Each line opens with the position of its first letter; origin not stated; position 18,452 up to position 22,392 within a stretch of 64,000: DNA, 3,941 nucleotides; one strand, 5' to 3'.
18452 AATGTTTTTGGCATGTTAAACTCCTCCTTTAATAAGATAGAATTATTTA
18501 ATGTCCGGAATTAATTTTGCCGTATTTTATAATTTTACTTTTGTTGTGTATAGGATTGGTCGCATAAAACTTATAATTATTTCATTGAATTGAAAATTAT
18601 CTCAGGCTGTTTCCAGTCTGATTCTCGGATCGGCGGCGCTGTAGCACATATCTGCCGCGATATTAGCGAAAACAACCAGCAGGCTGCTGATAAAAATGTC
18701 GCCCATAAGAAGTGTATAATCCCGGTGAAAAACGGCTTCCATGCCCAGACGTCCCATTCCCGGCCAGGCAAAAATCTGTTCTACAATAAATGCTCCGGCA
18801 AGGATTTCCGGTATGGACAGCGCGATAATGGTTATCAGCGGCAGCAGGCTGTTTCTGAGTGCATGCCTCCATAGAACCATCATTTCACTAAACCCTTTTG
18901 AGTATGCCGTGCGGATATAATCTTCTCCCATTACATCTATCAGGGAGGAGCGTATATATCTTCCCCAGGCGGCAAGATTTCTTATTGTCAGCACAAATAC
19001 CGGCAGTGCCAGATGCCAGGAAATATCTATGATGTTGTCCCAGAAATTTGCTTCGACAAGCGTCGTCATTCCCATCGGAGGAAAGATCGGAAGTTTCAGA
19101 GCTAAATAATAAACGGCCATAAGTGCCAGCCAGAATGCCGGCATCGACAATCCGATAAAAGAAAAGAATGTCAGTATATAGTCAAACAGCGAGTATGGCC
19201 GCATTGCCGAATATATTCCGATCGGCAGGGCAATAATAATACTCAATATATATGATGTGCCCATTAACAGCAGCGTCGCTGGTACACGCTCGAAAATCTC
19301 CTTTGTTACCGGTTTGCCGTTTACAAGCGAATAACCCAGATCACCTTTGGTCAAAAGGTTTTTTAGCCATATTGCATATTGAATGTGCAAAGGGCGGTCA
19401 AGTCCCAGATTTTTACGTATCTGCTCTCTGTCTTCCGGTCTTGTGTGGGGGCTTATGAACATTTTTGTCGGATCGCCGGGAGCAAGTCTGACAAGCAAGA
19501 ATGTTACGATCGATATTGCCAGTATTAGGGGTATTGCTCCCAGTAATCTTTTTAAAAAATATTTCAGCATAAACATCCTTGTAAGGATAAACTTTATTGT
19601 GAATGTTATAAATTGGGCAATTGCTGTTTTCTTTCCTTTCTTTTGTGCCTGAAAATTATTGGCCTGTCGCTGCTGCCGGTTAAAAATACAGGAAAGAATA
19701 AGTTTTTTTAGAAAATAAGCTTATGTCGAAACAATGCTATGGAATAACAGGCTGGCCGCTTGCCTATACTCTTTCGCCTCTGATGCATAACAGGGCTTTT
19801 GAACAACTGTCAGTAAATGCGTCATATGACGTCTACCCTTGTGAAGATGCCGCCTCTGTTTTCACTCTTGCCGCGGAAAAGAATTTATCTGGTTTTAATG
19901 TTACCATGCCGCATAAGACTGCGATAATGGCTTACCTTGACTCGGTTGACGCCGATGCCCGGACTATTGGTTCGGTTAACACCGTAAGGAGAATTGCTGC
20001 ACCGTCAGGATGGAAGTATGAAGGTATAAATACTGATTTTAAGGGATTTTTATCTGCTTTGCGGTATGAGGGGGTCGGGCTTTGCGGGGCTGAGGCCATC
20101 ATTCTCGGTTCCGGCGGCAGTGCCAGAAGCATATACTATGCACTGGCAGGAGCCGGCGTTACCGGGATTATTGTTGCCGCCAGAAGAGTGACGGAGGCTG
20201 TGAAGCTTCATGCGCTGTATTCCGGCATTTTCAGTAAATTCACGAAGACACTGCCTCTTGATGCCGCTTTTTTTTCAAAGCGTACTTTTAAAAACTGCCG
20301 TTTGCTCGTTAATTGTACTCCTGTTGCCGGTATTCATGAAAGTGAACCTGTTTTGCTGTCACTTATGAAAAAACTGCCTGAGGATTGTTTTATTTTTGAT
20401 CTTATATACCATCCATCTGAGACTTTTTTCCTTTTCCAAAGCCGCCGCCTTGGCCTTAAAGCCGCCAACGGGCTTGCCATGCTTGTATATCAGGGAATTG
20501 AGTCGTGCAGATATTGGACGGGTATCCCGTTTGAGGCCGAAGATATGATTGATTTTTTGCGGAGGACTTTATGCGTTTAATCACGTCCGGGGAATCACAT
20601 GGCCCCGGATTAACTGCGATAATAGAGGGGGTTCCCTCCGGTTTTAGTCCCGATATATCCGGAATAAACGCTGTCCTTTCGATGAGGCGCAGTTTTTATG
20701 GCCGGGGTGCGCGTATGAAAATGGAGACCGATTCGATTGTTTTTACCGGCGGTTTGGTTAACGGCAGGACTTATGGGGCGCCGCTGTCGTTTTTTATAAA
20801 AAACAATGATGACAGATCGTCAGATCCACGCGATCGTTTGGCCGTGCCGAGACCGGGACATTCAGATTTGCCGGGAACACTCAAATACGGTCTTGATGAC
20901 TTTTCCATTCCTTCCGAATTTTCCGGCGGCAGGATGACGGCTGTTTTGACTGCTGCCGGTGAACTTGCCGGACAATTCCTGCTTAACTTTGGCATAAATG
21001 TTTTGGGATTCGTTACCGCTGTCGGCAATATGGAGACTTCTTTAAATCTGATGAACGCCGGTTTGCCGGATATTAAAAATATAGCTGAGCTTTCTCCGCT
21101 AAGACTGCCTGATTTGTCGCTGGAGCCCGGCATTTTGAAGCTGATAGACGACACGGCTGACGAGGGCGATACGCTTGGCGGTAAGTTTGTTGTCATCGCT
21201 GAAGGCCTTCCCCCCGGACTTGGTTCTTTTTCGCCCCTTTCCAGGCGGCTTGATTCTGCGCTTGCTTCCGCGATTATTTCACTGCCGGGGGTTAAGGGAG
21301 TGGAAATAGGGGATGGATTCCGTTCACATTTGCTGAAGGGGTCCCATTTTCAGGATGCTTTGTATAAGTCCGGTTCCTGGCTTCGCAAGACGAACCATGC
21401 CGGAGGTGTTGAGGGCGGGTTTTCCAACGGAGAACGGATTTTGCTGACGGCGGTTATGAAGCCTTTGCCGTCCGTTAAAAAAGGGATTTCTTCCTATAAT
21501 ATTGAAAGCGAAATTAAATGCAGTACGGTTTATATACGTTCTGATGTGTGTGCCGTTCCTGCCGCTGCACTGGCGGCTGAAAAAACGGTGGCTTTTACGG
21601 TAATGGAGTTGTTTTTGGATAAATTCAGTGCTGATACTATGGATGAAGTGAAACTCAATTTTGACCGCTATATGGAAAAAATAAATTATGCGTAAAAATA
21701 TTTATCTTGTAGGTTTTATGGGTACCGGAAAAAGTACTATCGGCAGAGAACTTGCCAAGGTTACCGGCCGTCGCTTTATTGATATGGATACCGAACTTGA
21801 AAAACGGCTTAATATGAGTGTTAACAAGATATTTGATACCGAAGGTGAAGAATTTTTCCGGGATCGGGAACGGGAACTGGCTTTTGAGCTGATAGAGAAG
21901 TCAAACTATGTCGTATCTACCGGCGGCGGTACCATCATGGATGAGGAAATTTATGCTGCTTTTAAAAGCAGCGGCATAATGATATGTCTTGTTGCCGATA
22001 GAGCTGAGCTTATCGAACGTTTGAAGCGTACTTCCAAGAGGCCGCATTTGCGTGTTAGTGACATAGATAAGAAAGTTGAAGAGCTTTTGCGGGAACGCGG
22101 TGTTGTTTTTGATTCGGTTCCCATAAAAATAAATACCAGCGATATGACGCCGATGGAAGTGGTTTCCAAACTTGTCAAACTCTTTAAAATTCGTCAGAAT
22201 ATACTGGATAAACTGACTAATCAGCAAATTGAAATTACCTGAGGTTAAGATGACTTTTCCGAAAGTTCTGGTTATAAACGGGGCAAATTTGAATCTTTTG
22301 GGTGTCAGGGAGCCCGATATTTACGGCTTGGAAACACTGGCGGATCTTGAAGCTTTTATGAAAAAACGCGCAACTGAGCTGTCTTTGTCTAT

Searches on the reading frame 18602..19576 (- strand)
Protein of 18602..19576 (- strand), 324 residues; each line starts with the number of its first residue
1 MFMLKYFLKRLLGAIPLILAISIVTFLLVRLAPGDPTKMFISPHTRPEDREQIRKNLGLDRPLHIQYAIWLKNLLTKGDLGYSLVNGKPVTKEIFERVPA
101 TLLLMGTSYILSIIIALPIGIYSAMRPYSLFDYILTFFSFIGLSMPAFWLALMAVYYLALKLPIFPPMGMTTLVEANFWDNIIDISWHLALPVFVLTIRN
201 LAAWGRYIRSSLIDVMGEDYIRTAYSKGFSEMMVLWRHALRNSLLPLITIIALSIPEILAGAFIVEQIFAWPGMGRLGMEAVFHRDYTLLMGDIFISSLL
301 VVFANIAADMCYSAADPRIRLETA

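Call 9: search_protein_families(library=pfam, proteins=[window:18602-19576:-], max_evalue=0.01)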
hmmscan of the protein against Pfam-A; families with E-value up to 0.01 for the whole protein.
window:18602-19576:- (324 aa): 2 families
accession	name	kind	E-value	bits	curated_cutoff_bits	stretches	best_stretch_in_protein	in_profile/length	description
PF00528.27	BPD_transp_1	-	9.9e-36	123.6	26.4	1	116-320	1-183/184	Binding-protein-dependent transport system inner membrane component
PF19300.4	BPD_transp_1_N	-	2.5e-19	70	23.8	1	3-104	1-113/114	Binding-prot-dependent transport system membrane comp, N-term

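Call 26: find_homologous_proteins(query=window:18602-19573:-, max_evalue=1e-30)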
Query window:18602-19573:- (323 aa): 7812 proteins with E <= 1e-30 among 8000 candidates; the best 120 are listed.
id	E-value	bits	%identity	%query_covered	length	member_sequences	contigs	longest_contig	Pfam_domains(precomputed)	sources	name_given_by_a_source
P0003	2.1e-207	706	100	100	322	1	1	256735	PF19300.5,PF00528.28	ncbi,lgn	-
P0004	1.7e-179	614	85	99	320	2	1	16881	PF19300.5,PF00528.28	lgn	-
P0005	7.7e-179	612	84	99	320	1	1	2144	PF19300.5,PF00528.28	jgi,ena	-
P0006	1.2e-173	595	80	100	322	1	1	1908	PF19300.5,PF00528.28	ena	-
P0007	8.6e-163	559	77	99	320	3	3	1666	PF19300.5,PF00528.28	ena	-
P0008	5.5e-162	557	77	99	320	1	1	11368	PF19300.5,PF00528.28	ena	-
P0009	1.1e-161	556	78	99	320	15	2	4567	PF19300.5,PF00528.28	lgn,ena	-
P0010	5.3e-161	553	76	98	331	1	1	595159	PF19300.5,PF00528.28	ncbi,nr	ncbi:MAG: ABC transporter permease [Candidatus Eremiobacteraeota bacterium]|nr:ABC transporter perme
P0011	6.5e-161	553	77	99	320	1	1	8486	PF19300.5,PF00528.28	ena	-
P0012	2.2e-160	551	75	100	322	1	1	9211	PF19300.5,PF00528.28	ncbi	-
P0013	5.2e-160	550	76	99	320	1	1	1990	PF19300.5,PF00528.28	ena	-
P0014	6.2e-160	550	76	99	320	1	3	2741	PF19300.5,PF00528.28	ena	-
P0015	7.4e-160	550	76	99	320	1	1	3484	PF19300.5,PF00528.28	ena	-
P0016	2.5e-157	541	73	99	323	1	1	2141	PF19300.5,PF00528.28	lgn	-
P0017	9.5e-157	539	75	99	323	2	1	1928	PF19300.5,PF00528.28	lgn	-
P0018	1.9e-156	538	73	98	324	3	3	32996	PF19300.5,PF00528.28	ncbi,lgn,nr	ncbi:MAG: ABC transporter permease [bacterium]|nr:ABC transporter permease [bacterium]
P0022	6.0e-152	524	71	98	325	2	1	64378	PF19300.5,PF00528.28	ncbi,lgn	-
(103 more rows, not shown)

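Call 27: find_encoding_contigs(protein=P0004, flank=10000, max_places=3)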
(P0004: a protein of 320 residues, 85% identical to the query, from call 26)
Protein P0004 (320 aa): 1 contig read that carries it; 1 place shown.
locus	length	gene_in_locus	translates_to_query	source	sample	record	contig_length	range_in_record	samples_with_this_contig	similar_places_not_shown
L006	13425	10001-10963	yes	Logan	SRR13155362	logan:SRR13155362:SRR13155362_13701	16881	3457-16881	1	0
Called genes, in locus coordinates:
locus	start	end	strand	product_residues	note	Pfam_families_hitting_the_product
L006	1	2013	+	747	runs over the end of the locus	PF01138:RNase_PH, PF03725:RNase_PH_C, PF03726:PNPase (weak), PF01138:RNase_PH, PF00013:KH_1, PF00575:S1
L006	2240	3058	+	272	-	PF01497:Peripla_BP_2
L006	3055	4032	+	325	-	PF01032:FecCD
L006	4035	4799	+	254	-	PF02463:SMC_N (weak), PF13555:AAA_29 (weak), PF00005:ABC_tran, PF13401:AAA_22 (faint), PF13304:AAA_21 (faint)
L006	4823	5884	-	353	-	PF01926:MMR_HSR1 (faint), PF06071:YchF-GTPase_C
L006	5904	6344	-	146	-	PF01220:DHquinase_II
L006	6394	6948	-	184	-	PF13238:AAA_18, PF01202:SKI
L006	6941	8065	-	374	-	PF01264:Chorismate_synt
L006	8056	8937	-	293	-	PF08501:Shikimate_dh_N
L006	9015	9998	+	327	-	PF01368:DHH, PF02272:DHHA1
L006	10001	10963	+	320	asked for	PF19300:BPD_transp_1_N, PF00528:BPD_transp_1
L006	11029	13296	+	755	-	PF01315:Ald_Xan_dh_C, PF02738:MoCoBD_1, PF20256:MoCoBD_2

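Call 28: find_encoding_contigs(protein=P0010, flank=10000, max_places=3)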
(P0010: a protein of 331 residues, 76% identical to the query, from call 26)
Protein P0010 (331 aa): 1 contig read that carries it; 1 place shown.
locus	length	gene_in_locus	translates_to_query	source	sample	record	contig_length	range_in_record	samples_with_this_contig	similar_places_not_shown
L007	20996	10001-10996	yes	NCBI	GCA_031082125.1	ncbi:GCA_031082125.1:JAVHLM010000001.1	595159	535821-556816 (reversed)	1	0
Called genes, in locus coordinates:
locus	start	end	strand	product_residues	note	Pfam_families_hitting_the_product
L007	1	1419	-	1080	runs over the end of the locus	PF00400:WD40, PF23098:Beta-prop_NOL10_N, PF23393:Beta-prop_WDR90_POC16_2nd, PF23409:Beta-prop_EML, PF23414:Beta-prop_EML_2, PF24796:WDR55, PF24805:EIF3I, PF24814:WD40_Prp19, +101 more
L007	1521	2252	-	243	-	PF07833:Cu_amine_oxidN1 (faint)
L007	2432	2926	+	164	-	PF01966:HD (weak)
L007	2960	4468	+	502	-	PF03951:Gln-synt_N, PF00120:Gln-synt_C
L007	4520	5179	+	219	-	PF12796:Ank_2 (weak), PF13857:Ank_5 (faint), PF24521:Ank_KRIT1 (faint), PF13606:Ank_3 (faint), PF13637:Ank_4, PF12796:Ank_2, PF00023:Ank (weak), PF12796:Ank_2 (weak)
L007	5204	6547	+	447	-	PF00696:AA_kinase, PF22468:ACT_9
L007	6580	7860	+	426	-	PF00278:Orn_DAP_Arg_deC, PF02784:Orn_Arg_deC_N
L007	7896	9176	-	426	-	PF01546:Peptidase_M20, PF07687:M20_dimer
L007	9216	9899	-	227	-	PF13385:Laminin_G_3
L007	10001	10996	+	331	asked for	PF19300:BPD_transp_1_N, PF00528:BPD_transp_1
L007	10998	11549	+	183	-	PF01569:PAP2, PF14378:PAP2_3 (weak)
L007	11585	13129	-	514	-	PF01590:GAF, PF13185:GAF_2, PF13492:GAF_3, PF01590:GAF, PF13185:GAF_2, PF13492:GAF_3, PF01590:GAF, PF13185:GAF_2, +1 more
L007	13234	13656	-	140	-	PF22091:DUF6941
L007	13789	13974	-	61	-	-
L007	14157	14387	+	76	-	-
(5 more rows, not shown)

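Call 29: find_encoding_contigs(protein=P0018, flank=10000, max_places=3)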
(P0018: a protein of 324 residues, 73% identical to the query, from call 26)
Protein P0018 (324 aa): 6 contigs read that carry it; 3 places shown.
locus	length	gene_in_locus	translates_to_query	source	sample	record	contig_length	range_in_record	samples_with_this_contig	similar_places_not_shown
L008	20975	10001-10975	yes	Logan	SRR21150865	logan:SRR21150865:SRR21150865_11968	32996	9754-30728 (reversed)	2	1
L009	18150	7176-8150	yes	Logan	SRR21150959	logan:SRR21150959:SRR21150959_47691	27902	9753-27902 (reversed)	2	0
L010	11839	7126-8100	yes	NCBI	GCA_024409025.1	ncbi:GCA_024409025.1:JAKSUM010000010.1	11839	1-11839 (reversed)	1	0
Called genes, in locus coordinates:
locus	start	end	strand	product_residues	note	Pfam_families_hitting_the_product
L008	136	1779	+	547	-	PF05960:DUF885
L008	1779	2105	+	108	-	-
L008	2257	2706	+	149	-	PF11396:PepSY_like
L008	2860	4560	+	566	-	-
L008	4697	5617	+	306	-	PF00389:2-Hacid_dh, PF02826:2-Hacid_dh_C, PF03446:NAD_binding_2 (weak)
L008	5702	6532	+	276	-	-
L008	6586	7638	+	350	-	PF08240:ADH_N, PF16912:Glu_dehyd_C, PF00107:ADH_zinc_N, PF13602:ADH_zinc_N_2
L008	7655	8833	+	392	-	PF00155:Aminotran_1_2, PF01053:Cys_Met_Meta_PP (faint)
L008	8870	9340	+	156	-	-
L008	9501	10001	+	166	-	PF04677:CwfJ_C_1 (weak), PF11969:DcpS_C (weak), PF01230:HIT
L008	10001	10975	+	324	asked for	PF19300:BPD_transp_1_N, PF00528:BPD_transp_1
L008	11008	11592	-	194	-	-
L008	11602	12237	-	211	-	-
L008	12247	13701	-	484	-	PF00437:T2SSE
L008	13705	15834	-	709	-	PF21305:type_II_gspD_N0, PF03958:Secretin_N, PF00263:Secretin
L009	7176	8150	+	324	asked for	PF19300:BPD_transp_1_N, PF00528:BPD_transp_1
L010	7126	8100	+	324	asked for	PF19300:BPD_transp_1_N, PF00528:BPD_transp_1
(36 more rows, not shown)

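Call 30: find_encoding_contigs(protein=P0022, flank=10000, max_places=3)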
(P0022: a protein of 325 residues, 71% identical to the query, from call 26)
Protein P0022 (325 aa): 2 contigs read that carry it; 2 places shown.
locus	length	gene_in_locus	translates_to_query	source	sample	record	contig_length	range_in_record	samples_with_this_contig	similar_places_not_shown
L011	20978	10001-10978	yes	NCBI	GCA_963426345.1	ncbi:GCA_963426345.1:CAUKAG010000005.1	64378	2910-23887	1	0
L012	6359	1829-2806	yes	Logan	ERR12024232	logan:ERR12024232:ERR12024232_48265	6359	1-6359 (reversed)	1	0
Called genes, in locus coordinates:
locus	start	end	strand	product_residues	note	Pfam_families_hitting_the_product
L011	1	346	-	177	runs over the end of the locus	PF02572:CobA_CobO_BtuR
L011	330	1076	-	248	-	PF04893:Yip1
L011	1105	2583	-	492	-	-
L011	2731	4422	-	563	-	-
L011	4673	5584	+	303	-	PF00389:2-Hacid_dh, PF03446:NAD_binding_2 (faint), PF02826:2-Hacid_dh_C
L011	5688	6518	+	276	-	-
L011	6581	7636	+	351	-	PF08240:ADH_N, PF16912:Glu_dehyd_C (weak), PF00107:ADH_zinc_N, PF13602:ADH_zinc_N_2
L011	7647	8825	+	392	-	PF00155:Aminotran_1_2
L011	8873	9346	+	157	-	-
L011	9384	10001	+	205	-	PF11969:DcpS_C (weak), PF01230:HIT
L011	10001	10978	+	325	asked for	PF19300:BPD_transp_1_N, PF00528:BPD_transp_1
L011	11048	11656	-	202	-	-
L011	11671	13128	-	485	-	PF00437:T2SSE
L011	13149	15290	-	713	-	PF21305:type_II_gspD_N0, PF03958:Secretin_N, PF00263:Secretin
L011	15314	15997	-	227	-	-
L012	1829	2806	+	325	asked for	PF19300:BPD_transp_1_N, PF00528:BPD_transp_1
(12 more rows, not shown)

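Call 39: search_protein_families(library=ncbifam, proteins=[window:18602-19576:-], max_evalue=0.001)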
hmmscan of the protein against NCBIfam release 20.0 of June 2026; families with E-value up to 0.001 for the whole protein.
window:18602-19576:- (324 aa): 17 families
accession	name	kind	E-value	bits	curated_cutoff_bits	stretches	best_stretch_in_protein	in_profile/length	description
NF045470.1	Opp2B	equivalog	2.1e-88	296.4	350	1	10-320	1-300/300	nickel ABC transporter permease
NF045472.1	Opp4B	equivalog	5.1e-82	275.7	450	1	3-320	1-319/319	oligopeptide ABC transporter permease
NF045469.1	Opp1B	equivalog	2.1e-80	270.5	380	1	3-320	1-307/307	nickel/cobalt ABC transporter permease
TIGR02789.1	nickel_nikB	equivalog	8.7e-79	265.2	447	1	3-321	1-308/314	nickel ABC transporter permease subunit NikB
NF007677.0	PRK10352.1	equivalog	1.6e-72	244.3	433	1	3-322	1-309/314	nickel ABC transporter permease subunit NikB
NF011661.0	PRK15081.1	equivalog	2.3e-65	221.1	463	1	3-321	1-305/306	glutathione ABC transporter permease GsiC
NF045471.1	Opp3B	equivalog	1.3e-64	218.6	480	1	3-322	1-305/308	oligopeptide ABC transporter permease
NF008161.0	PRK10914.1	equivalog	1.3e-64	218.6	590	1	3-321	1-337/339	dipeptide ABC transporter permease DppB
NF007008.0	PRK09471.1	equivalog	6.5e-50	170.3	388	1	3-320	1-305/306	oligopeptide ABC transporter permease OppB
NF011712.0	PRK15133.1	subfamily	2.7e-45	154.9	445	1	47-322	83-362/364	microcin C ABC transporter permease YejB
NF011690.0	PRK15110.1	equivalog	6.4e-38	131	432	2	182-317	176-311/321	putrescine export ABC transporter permease SapB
NF043081.1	MMSYN1_0165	equivalog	2.7e-31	109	350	1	86-322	163-387/388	oligopeptide ABC transporter permease OppB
NF045474.1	Opp2C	equivalog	6.5e-07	29.2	300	1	193-259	106-172/236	nickel transporter permease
TIGR02790.1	nickel_nikC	equivalog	5.3e-05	22.9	358.45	1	194-259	129-194/258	nickel ABC transporter permease subunit NikC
NF045476.1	Opp4C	equivalog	0.00014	21.2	350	1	181-275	138-222/278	oligopeptide ABC transporter permease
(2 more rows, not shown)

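Call 49: find_encoding_contigs(protein=P0008, flank=10000, max_places=3)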
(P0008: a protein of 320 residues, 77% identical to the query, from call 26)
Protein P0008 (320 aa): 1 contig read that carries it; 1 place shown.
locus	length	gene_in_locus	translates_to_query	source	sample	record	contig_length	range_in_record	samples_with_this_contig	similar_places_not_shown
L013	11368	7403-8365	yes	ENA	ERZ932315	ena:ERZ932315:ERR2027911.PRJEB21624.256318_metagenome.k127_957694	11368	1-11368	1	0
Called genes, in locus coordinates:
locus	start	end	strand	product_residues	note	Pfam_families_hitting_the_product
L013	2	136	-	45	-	?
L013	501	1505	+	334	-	PF00044:Gp_dh_N, PF02800:Gp_dh_C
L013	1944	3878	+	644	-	PF00162:PGK, PF00121:TIM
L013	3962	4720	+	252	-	PF13453:Zn_ribbon_TFIIB (weak)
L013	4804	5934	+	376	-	PF04015:DUF362, PF25160:LdpA_Fe-S-bd (faint), PF12838:Fer4_7, PF13237:Fer4_10 (weak), PF14697:Fer4_21 (weak), PF12797:Fer4_2 (weak), PF12837:Fer4_6 (weak)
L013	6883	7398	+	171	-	PF11969:DcpS_C, PF01230:HIT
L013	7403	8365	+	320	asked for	PF19300:BPD_transp_1_N, PF00528:BPD_transp_1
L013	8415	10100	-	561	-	PF01401:Peptidase_M2, PF02074:Peptidase_M32 (weak), PF01432:Peptidase_M3, PF01401:Peptidase_M2, PF01432:Peptidase_M3, PF02074:Peptidase_M32 (weak)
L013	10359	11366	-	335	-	?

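Call 50: find_encoding_contigs(protein=P0011, flank=10000, max_places=3)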
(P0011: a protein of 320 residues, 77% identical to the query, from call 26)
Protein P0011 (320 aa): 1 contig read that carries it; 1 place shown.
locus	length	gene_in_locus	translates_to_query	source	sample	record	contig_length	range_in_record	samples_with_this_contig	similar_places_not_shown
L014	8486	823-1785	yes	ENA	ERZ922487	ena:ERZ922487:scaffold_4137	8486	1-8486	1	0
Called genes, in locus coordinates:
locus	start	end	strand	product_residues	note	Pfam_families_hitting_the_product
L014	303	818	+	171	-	PF11969:DcpS_C, PF01230:HIT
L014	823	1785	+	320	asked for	PF19300:BPD_transp_1_N, PF00528:BPD_transp_1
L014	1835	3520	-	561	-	PF01401:Peptidase_M2, PF02074:Peptidase_M32 (weak), PF01432:Peptidase_M3, PF01401:Peptidase_M2, PF01432:Peptidase_M3, PF02074:Peptidase_M32 (weak)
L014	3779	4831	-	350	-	PF04015:DUF362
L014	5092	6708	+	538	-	PF09820:AAA-ATPase_like, PF08011:PDDEXK_9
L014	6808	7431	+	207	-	PF01300:Sua5_yciO_yrdC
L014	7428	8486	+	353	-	?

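Call 51: find_encoding_contigs(protein=P0012, flank=10000, max_places=3)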
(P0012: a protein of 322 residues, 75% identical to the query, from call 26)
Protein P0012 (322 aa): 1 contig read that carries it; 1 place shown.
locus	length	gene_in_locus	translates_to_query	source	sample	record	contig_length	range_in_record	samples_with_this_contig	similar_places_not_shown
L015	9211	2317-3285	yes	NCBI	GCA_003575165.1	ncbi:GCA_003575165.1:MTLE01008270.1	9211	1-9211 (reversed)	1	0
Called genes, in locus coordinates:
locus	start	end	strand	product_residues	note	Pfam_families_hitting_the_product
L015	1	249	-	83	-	?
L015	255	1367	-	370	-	PF01264:Chorismate_synt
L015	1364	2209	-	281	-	PF08501:Shikimate_dh_N, PF01488:Shikimate_DH (weak), PF18317:SDH_C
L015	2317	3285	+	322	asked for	PF19300:BPD_transp_1_N, PF00528:BPD_transp_1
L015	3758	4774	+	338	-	PF26745:SPM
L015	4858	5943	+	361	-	-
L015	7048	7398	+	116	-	-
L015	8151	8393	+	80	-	-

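Call 54: search_protein_families(library=pfam, proteins=[L015:3758-4774:+, L015:4858-5943:+, L015:7048-7398:+, L015:8151-8393:+], max_evalue=0.1)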
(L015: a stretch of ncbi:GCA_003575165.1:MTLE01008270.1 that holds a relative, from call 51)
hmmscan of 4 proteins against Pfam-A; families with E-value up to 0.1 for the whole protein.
L015:3758-4774:+ (338 aa): 3 families
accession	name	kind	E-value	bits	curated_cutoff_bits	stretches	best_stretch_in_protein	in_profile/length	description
PF13202.12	EF-hand_5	-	0.027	14.4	25.9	0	202-217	6-21/25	EF hand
PF13405.12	EF-hand_6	-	0.049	13.8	25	0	202-217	7-22/30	EF-hand domain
PF03022.22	MRJP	-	0.061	13.1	19.8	1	87-149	78-137/288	Major royal jelly protein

L015:4858-5943:+ (361 aa): 0 families

L015:7048-7398:+ (116 aa): 0 families

L015:8151-8393:+ (80 aa): 0 families

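Call 58: find_encoding_contigs(protein=P0006, flank=10000, max_places=3)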
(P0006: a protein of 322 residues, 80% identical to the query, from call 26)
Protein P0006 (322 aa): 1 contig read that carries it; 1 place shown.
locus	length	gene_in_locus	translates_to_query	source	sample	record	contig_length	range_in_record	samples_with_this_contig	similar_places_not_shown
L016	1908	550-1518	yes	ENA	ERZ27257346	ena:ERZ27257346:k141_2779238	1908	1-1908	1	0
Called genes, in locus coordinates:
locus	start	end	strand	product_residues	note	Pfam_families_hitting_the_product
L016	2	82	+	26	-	?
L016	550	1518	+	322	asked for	PF19300:BPD_transp_1_N, PF00528:BPD_transp_1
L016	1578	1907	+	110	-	?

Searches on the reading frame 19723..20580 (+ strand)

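Call 9: search_protein_families(library=pfam, proteins=[window:19723-20580:+], max_evalue=0.01)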
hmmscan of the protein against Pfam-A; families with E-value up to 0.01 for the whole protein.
window:19723-20580:+ (285 aa): 2 families
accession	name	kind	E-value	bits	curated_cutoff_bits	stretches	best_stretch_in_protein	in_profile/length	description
PF08501.16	Shikimate_dh_N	-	5.8e-22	78.2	27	1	8-88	1-83/83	Shikimate dehydrogenase substrate binding domain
PF18317.6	SDH_C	-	1.5e-07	31.5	25.8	1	250-276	1-27/31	Shikimate 5'-dehydrogenase C-terminal domain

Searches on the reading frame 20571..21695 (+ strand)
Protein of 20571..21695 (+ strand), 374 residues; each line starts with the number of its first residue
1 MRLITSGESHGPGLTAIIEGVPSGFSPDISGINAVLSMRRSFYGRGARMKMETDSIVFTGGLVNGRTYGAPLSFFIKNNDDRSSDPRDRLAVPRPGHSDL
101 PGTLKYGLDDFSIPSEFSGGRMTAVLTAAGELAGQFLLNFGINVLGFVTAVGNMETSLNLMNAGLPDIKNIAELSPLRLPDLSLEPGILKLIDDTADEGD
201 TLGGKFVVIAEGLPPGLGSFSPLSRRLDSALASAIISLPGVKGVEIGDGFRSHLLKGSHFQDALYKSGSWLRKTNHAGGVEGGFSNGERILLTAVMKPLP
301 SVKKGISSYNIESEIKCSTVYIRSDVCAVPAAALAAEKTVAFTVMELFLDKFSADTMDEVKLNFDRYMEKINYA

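Call 9: search_protein_families(library=pfam, proteins=[window:20571-21695:+], max_evalue=0.01)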
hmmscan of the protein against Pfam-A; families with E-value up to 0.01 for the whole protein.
window:20571-21695:+ (374 aa): 1 family
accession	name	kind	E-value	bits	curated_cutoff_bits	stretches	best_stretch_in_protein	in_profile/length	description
PF01264.26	Chorismate_synt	-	3.9e-89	299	27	1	1-349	1-327/327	Chorismate synthase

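Call 19: find_related_loci(query=window:20571-21692:+, collection=genome_contigs, flank=10000)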
Query window:20571-21692:+ (374 aa) in genome_contigs; peptide patterns used: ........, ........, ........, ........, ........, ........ (x = any residue, [..] = any of these).
233 stretches matched a pattern, but none encodes a relative of the query by tblastn (E <= 1e-3).

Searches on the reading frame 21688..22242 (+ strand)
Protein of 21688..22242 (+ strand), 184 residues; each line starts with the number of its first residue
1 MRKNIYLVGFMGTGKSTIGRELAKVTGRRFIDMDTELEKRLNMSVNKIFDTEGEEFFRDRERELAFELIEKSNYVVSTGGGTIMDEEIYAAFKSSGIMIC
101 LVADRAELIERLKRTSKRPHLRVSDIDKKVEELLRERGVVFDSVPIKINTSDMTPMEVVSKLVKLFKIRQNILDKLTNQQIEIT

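Call 36: search_protein_families(library=pfam, proteins=[window:21688-22242:+], max_evalue=0.001)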
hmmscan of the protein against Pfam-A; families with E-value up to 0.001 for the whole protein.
window:21688-22242:+ (184 aa): 3 families
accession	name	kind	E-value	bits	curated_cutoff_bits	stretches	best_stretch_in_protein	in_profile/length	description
PF01202.28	SKI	-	2.3e-42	145.3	22.1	1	11-164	1-156/159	Shikimate kinase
PF13238.12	AAA_18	-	1.3e-10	42.2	29.4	1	5-119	1-115/128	AAA domain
PF13671.12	AAA_33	-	0.00054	20.7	27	0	5-71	2-69/143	AAA domain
